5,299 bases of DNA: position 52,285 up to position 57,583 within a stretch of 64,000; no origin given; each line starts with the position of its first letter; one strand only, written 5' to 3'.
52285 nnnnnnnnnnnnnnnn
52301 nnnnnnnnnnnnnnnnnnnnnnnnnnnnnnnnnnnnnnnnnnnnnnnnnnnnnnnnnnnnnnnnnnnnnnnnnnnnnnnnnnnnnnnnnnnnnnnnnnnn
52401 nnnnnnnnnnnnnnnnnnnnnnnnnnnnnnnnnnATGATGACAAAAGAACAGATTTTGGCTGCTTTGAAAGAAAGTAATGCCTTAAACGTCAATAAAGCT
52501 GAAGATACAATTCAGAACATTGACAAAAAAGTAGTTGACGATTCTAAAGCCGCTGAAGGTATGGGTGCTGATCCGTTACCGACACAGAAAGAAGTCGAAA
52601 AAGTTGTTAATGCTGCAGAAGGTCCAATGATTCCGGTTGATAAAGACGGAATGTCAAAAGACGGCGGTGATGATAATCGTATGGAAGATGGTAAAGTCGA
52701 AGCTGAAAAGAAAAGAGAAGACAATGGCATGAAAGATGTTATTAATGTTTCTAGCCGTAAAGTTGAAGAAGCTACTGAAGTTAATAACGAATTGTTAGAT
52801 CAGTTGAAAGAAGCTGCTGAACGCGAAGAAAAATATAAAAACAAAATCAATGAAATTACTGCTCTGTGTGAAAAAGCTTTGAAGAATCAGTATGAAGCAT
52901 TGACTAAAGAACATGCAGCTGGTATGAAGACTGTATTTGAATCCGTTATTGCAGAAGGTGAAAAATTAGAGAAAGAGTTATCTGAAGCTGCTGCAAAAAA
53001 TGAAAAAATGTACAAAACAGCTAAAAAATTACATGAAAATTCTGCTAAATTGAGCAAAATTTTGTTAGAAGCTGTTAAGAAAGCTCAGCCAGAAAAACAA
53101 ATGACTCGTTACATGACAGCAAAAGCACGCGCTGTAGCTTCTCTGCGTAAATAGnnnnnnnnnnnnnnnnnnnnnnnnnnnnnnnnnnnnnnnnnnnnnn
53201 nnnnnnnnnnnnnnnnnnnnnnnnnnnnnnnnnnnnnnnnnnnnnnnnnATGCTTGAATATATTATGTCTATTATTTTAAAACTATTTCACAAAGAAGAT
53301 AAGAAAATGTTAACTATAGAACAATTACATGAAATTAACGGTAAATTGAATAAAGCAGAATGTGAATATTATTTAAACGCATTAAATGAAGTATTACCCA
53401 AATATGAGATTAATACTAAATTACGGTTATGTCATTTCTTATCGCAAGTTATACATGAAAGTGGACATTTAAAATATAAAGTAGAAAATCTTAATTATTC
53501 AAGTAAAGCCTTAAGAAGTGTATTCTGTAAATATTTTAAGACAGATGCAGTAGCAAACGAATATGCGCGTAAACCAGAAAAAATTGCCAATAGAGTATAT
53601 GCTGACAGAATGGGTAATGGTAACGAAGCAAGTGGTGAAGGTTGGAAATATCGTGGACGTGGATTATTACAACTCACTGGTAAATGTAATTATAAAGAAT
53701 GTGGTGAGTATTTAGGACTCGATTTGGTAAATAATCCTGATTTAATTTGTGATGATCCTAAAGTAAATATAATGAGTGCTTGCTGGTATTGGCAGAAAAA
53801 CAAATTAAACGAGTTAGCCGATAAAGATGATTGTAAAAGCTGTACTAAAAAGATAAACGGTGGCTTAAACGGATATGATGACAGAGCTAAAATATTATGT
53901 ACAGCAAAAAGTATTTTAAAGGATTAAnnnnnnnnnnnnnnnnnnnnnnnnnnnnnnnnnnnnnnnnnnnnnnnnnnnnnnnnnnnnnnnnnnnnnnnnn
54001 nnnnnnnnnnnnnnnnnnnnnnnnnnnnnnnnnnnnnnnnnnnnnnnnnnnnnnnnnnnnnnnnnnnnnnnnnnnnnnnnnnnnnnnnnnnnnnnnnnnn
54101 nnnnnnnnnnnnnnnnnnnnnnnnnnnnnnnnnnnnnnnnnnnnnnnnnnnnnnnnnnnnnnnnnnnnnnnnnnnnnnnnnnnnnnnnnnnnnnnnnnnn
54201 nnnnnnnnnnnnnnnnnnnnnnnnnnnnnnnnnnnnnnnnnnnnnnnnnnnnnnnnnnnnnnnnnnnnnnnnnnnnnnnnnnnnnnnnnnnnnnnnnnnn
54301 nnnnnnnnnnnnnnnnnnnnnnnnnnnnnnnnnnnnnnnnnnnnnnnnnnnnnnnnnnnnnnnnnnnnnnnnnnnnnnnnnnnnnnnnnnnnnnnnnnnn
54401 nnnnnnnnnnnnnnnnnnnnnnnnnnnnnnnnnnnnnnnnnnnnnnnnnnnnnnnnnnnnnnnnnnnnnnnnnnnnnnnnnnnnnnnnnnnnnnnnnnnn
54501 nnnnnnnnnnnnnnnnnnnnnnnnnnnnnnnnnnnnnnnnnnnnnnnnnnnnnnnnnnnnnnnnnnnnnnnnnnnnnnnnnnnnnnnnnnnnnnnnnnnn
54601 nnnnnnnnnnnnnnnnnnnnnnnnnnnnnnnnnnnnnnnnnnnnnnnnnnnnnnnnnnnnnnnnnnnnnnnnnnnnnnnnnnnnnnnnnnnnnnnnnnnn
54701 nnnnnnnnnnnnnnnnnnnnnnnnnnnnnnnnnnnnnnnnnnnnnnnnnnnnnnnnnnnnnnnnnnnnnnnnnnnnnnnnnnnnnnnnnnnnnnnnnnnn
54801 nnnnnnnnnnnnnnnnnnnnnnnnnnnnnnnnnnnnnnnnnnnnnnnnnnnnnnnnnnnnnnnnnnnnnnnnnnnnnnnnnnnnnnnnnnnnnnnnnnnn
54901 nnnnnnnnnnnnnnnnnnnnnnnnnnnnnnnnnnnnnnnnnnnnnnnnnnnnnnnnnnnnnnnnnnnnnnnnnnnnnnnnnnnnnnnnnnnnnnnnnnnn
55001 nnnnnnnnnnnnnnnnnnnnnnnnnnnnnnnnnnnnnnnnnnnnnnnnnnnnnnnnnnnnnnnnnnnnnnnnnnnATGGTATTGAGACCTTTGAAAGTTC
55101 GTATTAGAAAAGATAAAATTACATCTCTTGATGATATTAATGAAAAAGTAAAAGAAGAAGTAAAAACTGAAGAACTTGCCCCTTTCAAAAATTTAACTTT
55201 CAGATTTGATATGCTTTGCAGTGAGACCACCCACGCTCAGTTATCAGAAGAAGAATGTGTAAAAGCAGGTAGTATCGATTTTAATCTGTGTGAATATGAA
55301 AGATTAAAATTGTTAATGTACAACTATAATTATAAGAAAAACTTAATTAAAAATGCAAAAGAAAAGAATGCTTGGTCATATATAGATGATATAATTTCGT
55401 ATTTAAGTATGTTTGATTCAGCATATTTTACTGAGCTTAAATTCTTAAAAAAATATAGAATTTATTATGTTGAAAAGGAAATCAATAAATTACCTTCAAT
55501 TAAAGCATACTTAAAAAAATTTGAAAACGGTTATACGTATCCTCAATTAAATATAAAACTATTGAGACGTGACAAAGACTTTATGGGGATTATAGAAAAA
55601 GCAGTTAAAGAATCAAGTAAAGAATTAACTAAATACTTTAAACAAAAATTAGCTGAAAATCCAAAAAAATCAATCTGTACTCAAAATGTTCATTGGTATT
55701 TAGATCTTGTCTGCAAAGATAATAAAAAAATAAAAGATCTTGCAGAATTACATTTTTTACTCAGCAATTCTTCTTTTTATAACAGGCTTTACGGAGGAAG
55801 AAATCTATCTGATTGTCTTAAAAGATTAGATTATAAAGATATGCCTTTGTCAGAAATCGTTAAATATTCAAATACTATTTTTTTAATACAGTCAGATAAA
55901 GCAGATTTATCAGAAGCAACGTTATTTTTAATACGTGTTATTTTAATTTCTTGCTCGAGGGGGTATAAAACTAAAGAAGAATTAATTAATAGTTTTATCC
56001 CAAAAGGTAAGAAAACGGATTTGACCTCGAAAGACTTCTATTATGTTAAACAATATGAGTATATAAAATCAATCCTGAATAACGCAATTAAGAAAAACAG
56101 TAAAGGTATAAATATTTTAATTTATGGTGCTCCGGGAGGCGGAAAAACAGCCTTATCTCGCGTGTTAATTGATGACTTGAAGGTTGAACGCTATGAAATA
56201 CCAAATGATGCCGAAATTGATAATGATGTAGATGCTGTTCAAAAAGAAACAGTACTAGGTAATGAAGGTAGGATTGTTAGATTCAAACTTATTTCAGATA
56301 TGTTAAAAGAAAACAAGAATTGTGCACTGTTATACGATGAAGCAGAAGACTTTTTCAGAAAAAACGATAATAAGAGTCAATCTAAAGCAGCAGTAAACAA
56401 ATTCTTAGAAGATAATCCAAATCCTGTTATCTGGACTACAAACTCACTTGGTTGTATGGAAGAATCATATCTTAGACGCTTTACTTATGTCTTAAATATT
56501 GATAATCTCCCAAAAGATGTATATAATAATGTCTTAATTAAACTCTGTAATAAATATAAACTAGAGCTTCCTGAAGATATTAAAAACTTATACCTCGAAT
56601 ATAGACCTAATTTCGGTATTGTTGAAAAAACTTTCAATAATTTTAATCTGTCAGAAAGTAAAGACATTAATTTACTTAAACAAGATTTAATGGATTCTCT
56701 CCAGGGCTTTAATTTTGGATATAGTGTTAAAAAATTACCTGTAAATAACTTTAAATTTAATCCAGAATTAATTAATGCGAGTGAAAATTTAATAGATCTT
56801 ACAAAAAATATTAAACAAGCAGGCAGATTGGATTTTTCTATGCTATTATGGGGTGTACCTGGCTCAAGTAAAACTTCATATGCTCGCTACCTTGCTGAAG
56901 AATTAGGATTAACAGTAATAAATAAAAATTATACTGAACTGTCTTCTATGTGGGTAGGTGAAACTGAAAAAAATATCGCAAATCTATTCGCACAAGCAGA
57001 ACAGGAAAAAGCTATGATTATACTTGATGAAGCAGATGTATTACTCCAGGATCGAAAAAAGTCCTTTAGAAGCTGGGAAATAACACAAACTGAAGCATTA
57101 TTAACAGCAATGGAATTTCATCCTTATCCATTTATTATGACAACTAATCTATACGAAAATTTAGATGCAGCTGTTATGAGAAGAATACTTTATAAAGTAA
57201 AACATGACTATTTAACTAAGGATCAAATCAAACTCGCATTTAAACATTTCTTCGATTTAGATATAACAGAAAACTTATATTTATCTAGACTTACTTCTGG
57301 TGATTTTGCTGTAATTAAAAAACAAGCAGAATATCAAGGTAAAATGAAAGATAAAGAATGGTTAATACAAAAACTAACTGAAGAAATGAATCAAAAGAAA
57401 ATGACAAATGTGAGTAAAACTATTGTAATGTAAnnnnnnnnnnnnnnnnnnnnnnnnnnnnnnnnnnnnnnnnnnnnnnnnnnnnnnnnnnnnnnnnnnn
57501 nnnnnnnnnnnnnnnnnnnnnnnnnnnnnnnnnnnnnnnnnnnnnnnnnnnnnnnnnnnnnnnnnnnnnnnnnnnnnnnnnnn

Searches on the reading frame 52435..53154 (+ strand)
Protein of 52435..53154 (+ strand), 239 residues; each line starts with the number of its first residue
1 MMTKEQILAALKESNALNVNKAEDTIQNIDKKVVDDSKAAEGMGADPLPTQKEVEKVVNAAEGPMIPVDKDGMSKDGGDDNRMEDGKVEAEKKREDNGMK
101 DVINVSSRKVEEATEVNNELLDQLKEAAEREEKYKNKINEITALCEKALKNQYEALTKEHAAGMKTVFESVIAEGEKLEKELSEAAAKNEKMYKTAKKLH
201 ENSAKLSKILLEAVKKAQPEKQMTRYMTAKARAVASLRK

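Call 88: search_protein_families(library=pfam, proteins=[window:52435-53154:+], max_evalue=0.01)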
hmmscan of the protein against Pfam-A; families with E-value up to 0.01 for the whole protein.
window:52435-53154:+ (239 aa): 1 family
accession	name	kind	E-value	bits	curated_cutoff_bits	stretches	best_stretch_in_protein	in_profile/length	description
PF22431.2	COG2p_C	-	0.0051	17.7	27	0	114-178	72-136/139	COG2p C-terminal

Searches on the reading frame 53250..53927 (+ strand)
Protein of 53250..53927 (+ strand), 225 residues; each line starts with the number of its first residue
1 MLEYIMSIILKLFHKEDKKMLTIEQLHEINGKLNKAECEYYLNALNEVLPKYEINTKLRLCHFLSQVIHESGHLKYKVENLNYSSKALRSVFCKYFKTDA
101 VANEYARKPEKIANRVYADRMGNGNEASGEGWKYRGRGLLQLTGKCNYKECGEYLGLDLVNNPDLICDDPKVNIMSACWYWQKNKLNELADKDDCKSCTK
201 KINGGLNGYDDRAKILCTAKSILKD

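Call 88: search_protein_families(library=pfam, proteins=[window:53250-53927:+], max_evalue=0.01)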
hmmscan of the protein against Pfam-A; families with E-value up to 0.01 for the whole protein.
window:53250-53927:+ (225 aa): 1 family
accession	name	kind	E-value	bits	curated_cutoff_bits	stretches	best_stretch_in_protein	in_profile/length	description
PF00182.24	Glyco_hydro_19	-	3.3e-14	53.7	25.5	1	128-186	101-159/232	Chitinase class I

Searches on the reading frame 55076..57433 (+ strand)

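Call 20: search_protein_families(library=phrogs, proteins=[window:55076-57433:+], max_evalue=0.00001)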
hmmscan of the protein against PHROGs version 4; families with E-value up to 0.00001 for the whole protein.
window:55076-57433:+ (785 aa): 10 families
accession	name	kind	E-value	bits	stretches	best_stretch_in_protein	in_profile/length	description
phrog_10401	-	other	2.2e-59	202.8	1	303-778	198-661/667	ATPase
phrog_3757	-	unknown function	1.4e-32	114.5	1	586-749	126-298/367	-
phrog_9172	-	unknown function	2.6e-26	93.5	1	578-719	99-251/509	-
phrog_168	-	DNA, RNA and nucleotide metabolism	1.7e-18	68.4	2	571-727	29-175/314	clamp loader of DNA polymerase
phrog_11838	-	DNA, RNA and nucleotide metabolism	3.1e-16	60.5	2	346-503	42-184/420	clamp loader of DNA polymerase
phrog_5846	-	DNA, RNA and nucleotide metabolism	1.3e-13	52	1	573-704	25-145/380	clamp loader of DNA polymerase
phrog_7485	-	unknown function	2.5e-12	47.5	1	587-781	228-426/430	-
phrog_4339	-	unknown function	3.9e-08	33.9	0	587-691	308-403/552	-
phrog_249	-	moron, auxiliary metabolic gene and host takeover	3.3e-07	31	0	560-620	104-161/380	porphyrin biosynthesis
phrog_30773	-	unknown function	6e-06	25.8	0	577-660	187-271/666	-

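Call 53: search_protein_families(library=pfam, proteins=[window:55076-57433:+], max_evalue=0.01)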
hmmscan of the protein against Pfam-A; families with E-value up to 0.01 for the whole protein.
window:55076-57433:+ (785 aa): 14 families
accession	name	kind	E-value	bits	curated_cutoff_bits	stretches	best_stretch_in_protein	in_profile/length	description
PF00004.35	AAA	-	5.1e-32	111.5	21.2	2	589-705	1-124/131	ATPase family associated with various cellular activities (AAA)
PF05496.18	RuvB_N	-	6.7e-07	29.6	27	1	329-372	18-61/159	Holliday junction DNA helicase RuvB P-loop domain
PF13401.12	AAA_22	-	1.5e-06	28.9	27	0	347-431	8-97/130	AAA domain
PF13238.12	AAA_18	-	3.6e-06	27.9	29.4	0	347-391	1-50/128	AAA domain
PF20720.3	nSTAND3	-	6.8e-06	26.3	27.2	1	334-386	7-55/155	Novel STAND NTPase 3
PF13671.12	AAA_33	-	4.1e-05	24.4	27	0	590-631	3-42/143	AAA domain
PF13191.12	AAA_16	-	0.00011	23.1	32.6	0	335-369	13-49/167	AAA ATPase domain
PF00910.28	RNA_helicase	-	0.00015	22.6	21.5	0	347-369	1-23/105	RNA helicase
PF14532.12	Sigma54_activ_2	-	0.00018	22.2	25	0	568-654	3-79/138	Sigma-54 interaction domain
PF07728.20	AAA_5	-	0.00041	20.8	22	0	589-652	2-74/139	AAA domain (dynein-related subfamily)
PF24883.2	NPHP3_N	-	0.0011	19.6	24.8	0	342-371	20-49/164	Nephrocystin 3, N-terminal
PF13521.12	AAA_28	-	0.0035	18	27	0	347-365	2-20/164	AAA domain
PF02367.23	TsaE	-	0.0043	17.4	26.6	0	334-372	11-49/128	Threonylcarbamoyl adenosine biosynthesis protein TsaE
PF13207.12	AAA_17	-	0.0053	17.5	27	0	593-616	2-25/136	AAA domain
